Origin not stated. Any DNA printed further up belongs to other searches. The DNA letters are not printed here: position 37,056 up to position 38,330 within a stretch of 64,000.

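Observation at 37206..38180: Highly divergent TFB paralog with atypical B-reader/linker region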

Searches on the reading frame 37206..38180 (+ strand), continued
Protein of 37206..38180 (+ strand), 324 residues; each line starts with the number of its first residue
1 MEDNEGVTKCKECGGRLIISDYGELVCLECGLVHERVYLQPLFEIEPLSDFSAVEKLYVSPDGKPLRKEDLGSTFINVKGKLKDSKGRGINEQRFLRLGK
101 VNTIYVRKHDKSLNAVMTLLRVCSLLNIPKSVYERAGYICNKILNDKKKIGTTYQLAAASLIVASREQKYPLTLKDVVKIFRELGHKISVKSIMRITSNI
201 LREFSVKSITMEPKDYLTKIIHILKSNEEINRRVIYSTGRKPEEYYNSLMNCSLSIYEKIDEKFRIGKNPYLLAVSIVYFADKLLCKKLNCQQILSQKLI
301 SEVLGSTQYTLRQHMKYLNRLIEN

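Call 99: find_encoding_contigs(protein=P0004, flank=1000, max_places=8)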
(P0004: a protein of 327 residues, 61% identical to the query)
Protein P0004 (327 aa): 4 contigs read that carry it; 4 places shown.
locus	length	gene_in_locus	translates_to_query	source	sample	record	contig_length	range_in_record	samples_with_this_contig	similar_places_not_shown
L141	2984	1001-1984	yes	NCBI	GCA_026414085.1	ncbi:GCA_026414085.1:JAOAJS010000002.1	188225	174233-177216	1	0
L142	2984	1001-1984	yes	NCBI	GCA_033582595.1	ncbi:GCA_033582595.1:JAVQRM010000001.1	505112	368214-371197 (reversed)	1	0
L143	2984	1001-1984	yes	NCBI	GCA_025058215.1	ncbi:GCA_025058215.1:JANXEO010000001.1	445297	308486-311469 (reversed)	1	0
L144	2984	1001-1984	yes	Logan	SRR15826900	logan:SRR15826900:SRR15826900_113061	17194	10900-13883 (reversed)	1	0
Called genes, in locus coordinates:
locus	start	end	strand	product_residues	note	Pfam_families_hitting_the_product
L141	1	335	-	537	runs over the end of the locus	PF01702:TGT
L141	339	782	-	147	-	PF01423:LSM, PF14894:Lsm_C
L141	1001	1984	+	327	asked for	PF08271:Zn_Ribbon_TF (weak), PF08792:A2L_zn_ribbon (faint), PF00382:TFIIB (faint)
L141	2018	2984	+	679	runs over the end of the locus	PF00437:T2SSE, PF27713:UCP018868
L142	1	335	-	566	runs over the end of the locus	-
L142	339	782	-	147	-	PF01423:LSM, PF14894:Lsm_C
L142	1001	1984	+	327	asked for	PF08271:Zn_Ribbon_TF (weak), PF08792:A2L_zn_ribbon (faint), PF00382:TFIIB (faint)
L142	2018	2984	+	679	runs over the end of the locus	PF00437:T2SSE, PF27713:UCP018868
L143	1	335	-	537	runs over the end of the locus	PF01702:TGT, PF17884:DUF5591 (faint)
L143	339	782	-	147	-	PF01423:LSM, PF14894:Lsm_C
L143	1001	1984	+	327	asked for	PF08271:Zn_Ribbon_TF (weak), PF08792:A2L_zn_ribbon (faint), PF00382:TFIIB (faint)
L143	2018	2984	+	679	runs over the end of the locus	PF00437:T2SSE, PF27713:UCP018868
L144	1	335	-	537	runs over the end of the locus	PF01702:TGT, PF17884:DUF5591 (faint)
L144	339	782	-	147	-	PF01423:LSM, PF14894:Lsm_C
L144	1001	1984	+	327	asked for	PF08271:Zn_Ribbon_TF (weak), PF08792:A2L_zn_ribbon (faint), PF00382:TFIIB (faint)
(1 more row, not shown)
